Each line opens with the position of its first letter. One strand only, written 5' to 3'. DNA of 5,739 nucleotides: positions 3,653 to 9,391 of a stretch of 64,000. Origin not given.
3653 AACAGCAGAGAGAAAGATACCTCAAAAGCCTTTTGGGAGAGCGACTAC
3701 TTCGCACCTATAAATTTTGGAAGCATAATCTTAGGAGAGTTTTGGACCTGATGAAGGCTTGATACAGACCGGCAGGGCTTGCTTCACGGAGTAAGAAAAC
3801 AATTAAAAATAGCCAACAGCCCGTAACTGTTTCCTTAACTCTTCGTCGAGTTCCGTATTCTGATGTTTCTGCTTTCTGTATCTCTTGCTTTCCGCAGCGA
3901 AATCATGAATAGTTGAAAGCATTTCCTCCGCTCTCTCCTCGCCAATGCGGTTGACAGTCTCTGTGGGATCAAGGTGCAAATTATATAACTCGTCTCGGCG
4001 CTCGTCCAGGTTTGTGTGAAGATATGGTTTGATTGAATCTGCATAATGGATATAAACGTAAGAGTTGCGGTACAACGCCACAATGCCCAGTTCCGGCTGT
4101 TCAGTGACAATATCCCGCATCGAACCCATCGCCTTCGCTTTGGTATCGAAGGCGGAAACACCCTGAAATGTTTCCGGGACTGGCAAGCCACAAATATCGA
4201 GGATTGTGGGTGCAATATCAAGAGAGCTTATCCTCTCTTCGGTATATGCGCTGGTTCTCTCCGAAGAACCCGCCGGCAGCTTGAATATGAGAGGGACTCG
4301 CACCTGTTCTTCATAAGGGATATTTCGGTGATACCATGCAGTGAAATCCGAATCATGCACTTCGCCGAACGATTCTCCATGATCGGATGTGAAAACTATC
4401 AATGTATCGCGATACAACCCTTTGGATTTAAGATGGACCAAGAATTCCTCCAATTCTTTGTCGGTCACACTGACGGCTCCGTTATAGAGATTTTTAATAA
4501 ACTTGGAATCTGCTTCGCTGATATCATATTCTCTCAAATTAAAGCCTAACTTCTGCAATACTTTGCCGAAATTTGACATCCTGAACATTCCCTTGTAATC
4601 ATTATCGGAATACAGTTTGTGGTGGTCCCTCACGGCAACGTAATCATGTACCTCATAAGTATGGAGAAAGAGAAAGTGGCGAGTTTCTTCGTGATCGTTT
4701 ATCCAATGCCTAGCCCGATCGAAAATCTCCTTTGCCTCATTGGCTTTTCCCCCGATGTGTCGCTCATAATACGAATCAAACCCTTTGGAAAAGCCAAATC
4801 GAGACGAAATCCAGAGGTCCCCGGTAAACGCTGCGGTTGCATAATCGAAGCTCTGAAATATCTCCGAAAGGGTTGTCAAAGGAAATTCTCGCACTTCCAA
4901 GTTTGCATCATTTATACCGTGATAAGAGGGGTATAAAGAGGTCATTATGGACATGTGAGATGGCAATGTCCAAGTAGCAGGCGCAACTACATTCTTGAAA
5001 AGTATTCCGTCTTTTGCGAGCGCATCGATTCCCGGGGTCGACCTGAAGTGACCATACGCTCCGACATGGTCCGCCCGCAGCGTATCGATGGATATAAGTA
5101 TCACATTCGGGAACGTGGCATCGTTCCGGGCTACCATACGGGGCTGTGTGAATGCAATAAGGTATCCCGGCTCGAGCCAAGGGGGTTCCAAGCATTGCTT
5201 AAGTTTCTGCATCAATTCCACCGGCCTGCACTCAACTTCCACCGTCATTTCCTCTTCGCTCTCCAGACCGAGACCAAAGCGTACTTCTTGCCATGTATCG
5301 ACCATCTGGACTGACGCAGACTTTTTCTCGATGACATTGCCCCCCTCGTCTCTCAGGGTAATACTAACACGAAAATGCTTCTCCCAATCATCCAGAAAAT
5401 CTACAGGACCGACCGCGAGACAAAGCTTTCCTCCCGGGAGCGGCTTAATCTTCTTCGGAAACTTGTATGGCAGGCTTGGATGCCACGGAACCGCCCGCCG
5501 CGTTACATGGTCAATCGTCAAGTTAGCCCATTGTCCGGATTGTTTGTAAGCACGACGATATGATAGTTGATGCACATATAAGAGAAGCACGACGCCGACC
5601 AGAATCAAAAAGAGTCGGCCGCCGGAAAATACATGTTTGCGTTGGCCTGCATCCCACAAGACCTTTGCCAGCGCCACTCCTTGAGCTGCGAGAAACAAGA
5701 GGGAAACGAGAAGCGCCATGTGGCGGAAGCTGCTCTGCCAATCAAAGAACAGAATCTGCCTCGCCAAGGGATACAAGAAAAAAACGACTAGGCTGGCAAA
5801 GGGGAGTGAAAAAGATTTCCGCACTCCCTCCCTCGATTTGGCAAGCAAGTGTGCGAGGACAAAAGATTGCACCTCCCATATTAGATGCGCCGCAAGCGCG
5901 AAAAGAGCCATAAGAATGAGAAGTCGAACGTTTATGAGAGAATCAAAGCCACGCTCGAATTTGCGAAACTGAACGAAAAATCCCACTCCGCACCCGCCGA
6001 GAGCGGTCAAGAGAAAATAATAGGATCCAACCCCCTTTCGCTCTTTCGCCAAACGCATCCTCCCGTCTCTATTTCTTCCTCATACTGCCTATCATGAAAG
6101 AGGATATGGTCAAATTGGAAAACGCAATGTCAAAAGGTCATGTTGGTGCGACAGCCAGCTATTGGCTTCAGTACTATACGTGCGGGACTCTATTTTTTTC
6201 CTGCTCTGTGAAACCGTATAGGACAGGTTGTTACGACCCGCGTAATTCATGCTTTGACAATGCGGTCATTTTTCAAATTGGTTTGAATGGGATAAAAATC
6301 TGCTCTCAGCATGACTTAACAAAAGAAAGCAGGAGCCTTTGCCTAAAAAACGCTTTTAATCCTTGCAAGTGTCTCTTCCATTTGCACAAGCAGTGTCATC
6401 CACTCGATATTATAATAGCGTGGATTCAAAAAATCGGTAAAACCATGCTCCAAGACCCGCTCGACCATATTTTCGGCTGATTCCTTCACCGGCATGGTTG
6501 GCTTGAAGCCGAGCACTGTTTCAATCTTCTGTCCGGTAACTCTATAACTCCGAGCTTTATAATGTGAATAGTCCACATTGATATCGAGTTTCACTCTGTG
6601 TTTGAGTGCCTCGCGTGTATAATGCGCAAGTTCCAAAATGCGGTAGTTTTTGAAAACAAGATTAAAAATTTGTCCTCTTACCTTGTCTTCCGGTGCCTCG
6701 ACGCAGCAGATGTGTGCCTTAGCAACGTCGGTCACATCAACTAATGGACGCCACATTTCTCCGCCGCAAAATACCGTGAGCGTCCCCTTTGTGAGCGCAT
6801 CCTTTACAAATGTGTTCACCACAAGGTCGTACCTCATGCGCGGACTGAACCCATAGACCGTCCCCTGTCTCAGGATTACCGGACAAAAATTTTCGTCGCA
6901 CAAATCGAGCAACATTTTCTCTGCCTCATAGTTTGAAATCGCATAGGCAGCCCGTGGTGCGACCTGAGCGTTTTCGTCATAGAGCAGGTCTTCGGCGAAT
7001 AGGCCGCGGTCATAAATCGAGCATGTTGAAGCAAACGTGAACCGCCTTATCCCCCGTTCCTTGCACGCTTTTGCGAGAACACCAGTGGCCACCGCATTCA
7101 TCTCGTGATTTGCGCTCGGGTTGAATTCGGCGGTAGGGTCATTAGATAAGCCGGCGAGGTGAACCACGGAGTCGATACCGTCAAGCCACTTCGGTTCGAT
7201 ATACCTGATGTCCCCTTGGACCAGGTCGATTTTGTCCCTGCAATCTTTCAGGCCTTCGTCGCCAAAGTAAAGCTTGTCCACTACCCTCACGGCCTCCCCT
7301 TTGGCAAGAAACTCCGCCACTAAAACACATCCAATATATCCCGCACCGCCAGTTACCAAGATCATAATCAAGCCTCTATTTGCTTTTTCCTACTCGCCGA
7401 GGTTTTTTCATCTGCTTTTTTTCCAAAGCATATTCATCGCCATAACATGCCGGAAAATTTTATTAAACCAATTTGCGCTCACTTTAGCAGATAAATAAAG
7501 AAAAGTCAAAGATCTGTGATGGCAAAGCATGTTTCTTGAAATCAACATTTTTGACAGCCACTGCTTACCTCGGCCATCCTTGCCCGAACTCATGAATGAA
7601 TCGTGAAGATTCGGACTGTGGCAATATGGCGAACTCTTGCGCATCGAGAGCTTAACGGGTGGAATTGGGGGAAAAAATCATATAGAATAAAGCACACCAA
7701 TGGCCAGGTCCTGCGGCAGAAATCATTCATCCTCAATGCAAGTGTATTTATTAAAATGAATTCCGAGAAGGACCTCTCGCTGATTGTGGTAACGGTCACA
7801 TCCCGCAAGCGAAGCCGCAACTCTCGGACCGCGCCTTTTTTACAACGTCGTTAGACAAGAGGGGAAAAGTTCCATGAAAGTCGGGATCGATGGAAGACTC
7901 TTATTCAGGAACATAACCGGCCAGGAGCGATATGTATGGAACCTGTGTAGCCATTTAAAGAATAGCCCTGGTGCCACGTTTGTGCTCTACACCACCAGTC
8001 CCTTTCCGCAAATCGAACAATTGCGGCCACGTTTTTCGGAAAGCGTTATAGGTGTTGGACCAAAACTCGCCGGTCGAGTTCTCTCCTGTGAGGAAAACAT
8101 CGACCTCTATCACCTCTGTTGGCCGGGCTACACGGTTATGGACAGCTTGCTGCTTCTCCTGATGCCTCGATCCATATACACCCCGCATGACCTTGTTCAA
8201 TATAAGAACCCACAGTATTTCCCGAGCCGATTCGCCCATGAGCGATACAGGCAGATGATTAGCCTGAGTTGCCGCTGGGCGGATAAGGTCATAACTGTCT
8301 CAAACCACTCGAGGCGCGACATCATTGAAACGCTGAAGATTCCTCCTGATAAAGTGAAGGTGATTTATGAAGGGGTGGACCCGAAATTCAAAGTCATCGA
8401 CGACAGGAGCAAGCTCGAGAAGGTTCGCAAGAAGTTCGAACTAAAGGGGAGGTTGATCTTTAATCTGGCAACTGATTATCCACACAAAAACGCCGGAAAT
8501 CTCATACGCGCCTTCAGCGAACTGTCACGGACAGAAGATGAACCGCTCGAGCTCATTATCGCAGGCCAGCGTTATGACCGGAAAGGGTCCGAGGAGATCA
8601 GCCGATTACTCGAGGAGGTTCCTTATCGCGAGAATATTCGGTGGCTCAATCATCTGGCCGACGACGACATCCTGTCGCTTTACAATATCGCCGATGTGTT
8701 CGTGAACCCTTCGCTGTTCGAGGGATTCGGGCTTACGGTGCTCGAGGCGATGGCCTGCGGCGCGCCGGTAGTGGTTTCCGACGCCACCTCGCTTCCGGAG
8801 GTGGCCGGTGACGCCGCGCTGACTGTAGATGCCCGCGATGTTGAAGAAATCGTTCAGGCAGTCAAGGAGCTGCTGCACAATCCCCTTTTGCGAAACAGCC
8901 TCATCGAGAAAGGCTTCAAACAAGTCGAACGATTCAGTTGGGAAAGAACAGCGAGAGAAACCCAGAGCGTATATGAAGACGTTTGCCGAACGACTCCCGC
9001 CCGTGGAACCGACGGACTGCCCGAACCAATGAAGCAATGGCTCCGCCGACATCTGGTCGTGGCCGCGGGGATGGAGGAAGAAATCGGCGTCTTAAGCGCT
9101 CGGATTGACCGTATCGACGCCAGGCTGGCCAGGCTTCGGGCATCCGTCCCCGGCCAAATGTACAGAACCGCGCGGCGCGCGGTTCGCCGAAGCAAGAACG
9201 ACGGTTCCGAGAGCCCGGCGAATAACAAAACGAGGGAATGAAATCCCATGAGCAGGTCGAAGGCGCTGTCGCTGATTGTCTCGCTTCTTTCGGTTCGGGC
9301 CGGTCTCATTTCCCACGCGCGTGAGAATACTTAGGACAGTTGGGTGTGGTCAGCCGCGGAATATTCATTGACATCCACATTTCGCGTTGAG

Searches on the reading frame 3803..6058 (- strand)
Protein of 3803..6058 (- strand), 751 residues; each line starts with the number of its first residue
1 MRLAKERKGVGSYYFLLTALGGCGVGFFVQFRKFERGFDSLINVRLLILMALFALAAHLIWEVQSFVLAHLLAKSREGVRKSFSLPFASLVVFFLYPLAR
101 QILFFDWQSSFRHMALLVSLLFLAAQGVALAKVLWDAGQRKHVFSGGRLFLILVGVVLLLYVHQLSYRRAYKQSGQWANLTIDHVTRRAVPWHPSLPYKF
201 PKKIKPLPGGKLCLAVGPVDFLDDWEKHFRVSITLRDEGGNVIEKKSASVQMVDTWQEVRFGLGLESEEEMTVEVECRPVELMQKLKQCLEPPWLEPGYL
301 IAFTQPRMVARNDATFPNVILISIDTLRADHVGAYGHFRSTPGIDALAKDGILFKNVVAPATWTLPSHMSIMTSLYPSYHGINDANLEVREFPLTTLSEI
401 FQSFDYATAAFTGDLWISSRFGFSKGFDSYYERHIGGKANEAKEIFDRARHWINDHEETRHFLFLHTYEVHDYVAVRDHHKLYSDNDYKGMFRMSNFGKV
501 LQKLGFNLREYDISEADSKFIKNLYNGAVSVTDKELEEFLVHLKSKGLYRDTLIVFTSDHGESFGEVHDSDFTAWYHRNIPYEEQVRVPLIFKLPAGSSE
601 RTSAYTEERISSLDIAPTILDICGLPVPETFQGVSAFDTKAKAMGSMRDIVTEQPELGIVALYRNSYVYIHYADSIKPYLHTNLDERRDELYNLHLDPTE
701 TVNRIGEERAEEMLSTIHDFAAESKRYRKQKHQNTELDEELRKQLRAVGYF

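Call 93: search_protein_families(library=pfam, proteins=[window:3803-6058:-], max_evalue=0.000001)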
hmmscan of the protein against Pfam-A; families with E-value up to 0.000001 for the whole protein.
window:3803-6058:- (751 aa): 3 families
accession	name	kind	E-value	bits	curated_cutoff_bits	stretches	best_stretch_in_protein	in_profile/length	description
PF00884.28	Sulfatase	-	1.7e-41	143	25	1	317-624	1-300/301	Sulfatase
PF01663.27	Phosphodiest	-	2.6e-14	54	23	1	319-563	1-222/342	Type I phosphodiesterase / nucleotide pyrophosphatase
PF16347.10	SGSH_C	-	6.1e-13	49.6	29.3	1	574-719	4-146/154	N-sulphoglucosamine sulphohydrolase, C-terminal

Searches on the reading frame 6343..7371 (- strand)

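Call 93: search_protein_families(library=pfam, proteins=[window:6343-7371:-], max_evalue=0.000001)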
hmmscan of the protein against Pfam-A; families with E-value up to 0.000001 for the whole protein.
window:6343-7371:- (342 aa): 4 families
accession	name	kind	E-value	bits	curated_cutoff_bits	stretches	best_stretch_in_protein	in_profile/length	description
PF01370.27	Epimerase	-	9.5e-38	130.4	20.9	1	4-238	1-239/240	NAD dependent epimerase/dehydratase family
PF01073.25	3Beta_HSD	-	3.4e-17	62.8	22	1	5-232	1-242/280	3-beta hydroxysteroid dehydrogenase/isomerase family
PF16363.11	GDP_Man_Dehyd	-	1.5e-15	57.9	27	1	5-302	1-332/332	GDP-mannose 4,6 dehydratase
PF04321.23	RmlD_sub_bind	-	3.4e-13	49.8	27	1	3-200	2-175/287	RmlD substrate binding domain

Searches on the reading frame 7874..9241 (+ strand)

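Call 93: search_protein_families(library=pfam, proteins=[window:7874-9241:+], max_evalue=0.000001)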
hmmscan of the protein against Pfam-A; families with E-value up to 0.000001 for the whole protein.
window:7874-9241:+ (455 aa): 6 families
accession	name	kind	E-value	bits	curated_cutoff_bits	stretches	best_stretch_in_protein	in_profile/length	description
PF00534.26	Glycos_transf_1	-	1.8e-36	125.7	26.4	1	186-349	9-171/172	Glycosyl transferases group 1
PF13692.12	Glyco_trans_1_4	-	4e-28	98.9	27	1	202-336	11-142/142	Glycosyl transferases group 1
PF13439.12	Glyco_transf_4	-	1.3e-18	68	28.5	1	15-171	2-169/170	Glycosyltransferase Family 4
PF20706.3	GT4-conflict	-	2.3e-16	60.2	26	1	104-358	117-380/385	Family 4 Glycosyltransferase in conflict systems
PF13524.12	Glyco_trans_1_2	-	3e-13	50.4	25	1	225-362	15-141/144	Glycosyl transferase-like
PF13579.12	Glyco_trans_4_4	-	3.4e-08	34.4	29.7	1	64-165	58-156/158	Glycosyl transferase 4-like domain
